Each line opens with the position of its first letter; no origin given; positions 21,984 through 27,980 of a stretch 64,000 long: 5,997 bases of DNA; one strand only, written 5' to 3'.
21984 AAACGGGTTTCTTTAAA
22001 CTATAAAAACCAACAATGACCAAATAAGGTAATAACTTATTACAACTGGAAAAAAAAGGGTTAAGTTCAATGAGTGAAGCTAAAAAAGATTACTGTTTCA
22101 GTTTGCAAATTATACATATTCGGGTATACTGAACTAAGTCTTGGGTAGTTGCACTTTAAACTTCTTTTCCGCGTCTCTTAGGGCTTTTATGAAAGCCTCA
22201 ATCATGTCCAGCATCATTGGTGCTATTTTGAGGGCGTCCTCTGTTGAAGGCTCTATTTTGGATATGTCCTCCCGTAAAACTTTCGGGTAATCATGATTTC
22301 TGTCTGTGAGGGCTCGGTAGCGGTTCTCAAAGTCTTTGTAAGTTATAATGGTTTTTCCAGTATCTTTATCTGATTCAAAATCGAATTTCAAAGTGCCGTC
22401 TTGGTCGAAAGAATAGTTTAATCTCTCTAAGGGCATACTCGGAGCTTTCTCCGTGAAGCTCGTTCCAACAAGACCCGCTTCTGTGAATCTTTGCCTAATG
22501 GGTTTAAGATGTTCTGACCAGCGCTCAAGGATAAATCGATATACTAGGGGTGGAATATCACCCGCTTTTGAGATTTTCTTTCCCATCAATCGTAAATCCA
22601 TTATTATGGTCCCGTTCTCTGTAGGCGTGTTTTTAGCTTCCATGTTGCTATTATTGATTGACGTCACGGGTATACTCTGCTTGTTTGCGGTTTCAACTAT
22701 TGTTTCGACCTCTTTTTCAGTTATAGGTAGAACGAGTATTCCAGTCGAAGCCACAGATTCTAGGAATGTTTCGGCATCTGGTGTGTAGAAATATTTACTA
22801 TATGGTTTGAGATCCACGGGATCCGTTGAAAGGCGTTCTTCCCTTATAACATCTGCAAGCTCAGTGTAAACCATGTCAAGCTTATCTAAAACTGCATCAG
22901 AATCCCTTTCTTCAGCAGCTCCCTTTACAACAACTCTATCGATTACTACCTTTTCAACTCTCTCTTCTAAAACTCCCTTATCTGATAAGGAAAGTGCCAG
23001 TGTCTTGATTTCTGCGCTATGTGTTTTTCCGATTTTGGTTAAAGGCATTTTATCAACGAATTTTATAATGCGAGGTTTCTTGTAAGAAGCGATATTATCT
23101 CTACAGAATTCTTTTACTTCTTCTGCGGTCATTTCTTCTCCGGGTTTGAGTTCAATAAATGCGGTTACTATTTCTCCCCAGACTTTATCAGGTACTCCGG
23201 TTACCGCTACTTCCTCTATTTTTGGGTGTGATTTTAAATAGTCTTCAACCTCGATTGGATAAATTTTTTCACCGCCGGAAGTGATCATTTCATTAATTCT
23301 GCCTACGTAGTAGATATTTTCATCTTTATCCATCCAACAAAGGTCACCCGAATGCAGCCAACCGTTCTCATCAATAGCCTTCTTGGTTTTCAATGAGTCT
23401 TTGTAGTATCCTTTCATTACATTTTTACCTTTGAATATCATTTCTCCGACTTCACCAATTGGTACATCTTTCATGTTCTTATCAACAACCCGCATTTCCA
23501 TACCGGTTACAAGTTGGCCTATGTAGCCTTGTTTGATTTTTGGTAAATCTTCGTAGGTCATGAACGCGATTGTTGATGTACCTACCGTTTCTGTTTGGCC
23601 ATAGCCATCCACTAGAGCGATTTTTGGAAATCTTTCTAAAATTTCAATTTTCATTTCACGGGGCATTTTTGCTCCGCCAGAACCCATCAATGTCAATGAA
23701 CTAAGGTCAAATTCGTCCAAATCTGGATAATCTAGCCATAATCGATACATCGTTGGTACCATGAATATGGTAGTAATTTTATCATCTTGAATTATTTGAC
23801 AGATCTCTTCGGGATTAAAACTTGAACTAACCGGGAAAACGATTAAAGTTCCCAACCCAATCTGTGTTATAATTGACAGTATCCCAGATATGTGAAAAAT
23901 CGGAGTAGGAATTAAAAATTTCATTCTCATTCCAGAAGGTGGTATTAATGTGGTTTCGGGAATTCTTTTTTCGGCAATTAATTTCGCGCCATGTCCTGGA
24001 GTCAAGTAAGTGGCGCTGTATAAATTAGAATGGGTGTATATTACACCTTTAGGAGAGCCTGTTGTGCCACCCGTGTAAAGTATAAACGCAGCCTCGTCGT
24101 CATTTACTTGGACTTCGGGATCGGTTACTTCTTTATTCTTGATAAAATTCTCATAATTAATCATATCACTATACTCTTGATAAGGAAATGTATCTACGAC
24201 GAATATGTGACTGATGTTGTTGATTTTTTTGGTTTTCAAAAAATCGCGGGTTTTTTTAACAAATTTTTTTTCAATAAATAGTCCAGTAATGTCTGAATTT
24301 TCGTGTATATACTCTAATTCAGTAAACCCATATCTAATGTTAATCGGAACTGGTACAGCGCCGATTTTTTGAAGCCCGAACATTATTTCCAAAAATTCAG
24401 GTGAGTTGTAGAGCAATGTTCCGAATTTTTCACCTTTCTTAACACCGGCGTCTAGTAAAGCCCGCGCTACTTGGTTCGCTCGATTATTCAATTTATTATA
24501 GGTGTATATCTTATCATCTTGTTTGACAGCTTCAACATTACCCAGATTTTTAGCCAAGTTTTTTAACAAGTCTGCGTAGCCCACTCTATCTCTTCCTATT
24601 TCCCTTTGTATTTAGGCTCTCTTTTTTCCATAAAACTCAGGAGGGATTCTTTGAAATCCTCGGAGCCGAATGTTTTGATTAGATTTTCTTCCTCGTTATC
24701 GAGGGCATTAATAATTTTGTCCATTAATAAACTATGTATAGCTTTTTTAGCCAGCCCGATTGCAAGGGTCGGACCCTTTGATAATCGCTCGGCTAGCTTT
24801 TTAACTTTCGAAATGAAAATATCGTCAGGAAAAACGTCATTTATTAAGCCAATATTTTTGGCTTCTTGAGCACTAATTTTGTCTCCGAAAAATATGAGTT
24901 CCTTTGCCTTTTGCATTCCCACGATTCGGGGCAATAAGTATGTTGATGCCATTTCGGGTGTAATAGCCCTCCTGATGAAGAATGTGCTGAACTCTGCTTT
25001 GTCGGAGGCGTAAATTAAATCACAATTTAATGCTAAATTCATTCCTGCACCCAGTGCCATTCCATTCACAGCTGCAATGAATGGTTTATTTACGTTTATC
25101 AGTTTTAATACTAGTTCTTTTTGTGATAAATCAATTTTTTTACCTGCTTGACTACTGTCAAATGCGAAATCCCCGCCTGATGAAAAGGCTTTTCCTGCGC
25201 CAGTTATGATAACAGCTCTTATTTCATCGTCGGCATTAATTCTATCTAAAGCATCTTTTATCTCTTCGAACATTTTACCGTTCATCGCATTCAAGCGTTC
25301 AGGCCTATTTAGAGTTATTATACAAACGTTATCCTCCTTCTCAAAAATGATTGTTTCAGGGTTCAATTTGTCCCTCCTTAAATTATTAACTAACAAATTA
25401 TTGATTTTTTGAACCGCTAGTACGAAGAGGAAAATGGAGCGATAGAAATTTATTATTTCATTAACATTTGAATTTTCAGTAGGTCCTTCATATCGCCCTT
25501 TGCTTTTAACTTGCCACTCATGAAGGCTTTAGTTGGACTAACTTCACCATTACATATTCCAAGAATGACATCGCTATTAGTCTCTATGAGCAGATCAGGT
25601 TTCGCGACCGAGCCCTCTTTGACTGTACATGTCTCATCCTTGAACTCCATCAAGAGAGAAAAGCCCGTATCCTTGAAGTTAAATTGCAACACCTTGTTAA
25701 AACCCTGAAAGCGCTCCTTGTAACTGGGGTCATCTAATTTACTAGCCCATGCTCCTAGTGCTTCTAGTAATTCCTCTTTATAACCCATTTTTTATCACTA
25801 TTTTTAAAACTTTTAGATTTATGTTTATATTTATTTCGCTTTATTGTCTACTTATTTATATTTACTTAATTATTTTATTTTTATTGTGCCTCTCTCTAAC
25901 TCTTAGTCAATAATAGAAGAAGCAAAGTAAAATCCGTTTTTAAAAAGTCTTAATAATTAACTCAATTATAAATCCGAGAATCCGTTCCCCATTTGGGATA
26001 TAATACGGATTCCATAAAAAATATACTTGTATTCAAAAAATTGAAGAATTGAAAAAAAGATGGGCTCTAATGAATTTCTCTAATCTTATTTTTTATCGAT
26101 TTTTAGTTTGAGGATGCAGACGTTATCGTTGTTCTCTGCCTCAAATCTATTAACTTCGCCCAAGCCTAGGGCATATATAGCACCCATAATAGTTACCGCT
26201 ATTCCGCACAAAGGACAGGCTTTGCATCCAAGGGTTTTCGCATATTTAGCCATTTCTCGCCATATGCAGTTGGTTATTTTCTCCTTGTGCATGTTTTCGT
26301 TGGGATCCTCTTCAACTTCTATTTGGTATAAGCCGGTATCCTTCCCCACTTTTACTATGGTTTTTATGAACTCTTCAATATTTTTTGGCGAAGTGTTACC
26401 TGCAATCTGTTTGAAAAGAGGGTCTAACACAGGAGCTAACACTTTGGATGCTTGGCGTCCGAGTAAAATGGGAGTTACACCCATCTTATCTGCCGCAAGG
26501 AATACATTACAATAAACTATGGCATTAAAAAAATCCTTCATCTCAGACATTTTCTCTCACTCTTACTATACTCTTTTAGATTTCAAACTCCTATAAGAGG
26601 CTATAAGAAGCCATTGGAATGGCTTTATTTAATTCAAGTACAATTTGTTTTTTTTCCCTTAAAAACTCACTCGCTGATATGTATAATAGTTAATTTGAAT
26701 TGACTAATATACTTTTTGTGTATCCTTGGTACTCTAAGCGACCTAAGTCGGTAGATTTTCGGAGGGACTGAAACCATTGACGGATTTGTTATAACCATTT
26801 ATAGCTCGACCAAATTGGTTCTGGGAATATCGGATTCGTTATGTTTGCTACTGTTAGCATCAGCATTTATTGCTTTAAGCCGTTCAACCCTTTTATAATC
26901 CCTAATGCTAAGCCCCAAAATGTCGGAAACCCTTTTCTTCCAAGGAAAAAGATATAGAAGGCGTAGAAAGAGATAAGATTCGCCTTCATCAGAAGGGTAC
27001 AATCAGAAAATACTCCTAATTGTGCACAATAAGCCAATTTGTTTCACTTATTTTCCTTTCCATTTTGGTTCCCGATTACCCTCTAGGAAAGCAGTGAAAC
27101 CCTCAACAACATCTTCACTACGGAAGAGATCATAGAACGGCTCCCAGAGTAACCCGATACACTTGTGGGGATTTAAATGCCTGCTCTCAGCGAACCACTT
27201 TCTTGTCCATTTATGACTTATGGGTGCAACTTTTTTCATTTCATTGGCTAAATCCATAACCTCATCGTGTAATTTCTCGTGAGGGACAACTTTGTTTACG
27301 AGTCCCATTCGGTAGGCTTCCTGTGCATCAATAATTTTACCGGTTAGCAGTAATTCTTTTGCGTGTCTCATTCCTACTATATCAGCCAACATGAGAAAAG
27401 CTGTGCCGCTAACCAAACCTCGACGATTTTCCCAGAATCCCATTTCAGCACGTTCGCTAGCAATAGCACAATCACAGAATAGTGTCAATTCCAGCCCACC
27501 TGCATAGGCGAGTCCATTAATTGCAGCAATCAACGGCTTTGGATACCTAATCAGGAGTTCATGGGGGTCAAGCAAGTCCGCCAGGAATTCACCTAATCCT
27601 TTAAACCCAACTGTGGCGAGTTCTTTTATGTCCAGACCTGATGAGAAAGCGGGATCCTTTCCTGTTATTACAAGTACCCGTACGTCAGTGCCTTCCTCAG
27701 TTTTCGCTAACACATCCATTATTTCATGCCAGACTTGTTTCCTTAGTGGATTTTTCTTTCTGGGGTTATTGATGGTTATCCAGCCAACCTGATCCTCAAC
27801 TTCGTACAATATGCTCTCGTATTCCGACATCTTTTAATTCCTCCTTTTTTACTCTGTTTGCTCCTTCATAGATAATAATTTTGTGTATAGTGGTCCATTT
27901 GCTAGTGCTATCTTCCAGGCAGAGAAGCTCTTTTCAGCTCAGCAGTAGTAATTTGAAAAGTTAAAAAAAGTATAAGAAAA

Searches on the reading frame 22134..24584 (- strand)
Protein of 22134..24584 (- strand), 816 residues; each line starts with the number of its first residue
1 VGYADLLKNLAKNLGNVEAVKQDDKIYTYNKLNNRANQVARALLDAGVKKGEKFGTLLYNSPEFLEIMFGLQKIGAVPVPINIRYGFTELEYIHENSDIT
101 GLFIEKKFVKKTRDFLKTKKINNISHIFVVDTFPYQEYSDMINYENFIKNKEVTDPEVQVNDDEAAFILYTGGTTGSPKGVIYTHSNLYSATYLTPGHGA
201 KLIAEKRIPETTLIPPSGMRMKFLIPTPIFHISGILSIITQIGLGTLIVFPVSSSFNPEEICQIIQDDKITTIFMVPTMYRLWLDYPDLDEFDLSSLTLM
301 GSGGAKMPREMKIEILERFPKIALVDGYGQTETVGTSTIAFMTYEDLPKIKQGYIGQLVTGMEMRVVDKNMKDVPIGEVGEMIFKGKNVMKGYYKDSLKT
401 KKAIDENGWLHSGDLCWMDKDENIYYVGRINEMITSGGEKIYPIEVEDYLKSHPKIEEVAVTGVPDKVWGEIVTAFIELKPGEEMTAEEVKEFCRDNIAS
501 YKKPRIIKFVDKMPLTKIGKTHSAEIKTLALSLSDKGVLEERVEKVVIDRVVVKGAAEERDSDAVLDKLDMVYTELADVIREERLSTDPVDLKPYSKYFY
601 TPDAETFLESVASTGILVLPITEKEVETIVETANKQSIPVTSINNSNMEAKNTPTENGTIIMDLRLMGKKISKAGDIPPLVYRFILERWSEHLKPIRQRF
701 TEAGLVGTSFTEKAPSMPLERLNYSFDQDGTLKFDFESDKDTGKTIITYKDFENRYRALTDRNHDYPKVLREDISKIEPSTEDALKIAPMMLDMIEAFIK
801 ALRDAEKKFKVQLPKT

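Call 60: search_protein_families(library=pfam, proteins=[window:22134-24584:-], max_evalue=0.0001)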
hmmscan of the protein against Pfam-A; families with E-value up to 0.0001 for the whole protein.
window:22134-24584:- (816 aa): 2 families
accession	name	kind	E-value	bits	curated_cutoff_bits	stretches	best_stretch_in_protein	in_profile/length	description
PF00501.34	AMP-binding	-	5.3e-81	272.8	29.9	1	11-394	5-384/384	AMP-binding enzyme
PF13193.12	AMP-binding_C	-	2.5e-22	80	24.5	1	445-520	1-76/76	AMP-binding enzyme C-terminal domain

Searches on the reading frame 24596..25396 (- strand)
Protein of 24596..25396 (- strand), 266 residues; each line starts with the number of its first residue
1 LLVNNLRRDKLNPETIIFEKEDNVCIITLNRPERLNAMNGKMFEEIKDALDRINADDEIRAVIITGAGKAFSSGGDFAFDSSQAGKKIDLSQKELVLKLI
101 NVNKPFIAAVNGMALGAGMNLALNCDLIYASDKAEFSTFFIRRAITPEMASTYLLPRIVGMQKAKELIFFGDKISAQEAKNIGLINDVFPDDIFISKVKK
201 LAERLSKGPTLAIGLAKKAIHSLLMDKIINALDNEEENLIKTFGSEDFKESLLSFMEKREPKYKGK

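Call 60: search_protein_families(library=pfam, proteins=[window:24596-25396:-], max_evalue=0.0001)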
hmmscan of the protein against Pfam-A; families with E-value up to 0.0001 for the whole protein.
window:24596-25396:- (266 aa): 2 families
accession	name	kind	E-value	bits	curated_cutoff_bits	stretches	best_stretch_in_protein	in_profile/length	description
PF00378.25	ECH_1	-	1.1e-65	221.9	27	1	19-265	1-250/251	Enoyl-CoA hydratase/isomerase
PF16113.10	ECH_2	-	1e-28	101.2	27.2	1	25-254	2-237/335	Enoyl-CoA hydratase/isomerase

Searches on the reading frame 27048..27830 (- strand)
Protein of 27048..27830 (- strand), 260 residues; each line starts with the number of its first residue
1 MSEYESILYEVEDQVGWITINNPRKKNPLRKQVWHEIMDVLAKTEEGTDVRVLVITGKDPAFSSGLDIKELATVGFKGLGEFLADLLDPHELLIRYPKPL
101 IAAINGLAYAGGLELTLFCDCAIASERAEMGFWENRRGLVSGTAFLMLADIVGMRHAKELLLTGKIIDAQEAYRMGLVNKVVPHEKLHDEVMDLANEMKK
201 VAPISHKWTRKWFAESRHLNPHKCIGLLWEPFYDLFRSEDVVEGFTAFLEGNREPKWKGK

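Call 60: search_protein_families(library=pfam, proteins=[window:27048-27830:-], max_evalue=0.0001)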
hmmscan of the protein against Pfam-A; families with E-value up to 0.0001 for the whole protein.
window:27048-27830:- (260 aa): 2 families
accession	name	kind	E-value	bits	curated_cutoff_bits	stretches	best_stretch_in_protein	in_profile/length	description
PF00378.25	ECH_1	-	7.5e-54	183.1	27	1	12-259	3-250/251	Enoyl-CoA hydratase/isomerase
PF16113.10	ECH_2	-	7.8e-27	95.1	27.2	1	15-189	1-179/335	Enoyl-CoA hydratase/isomerase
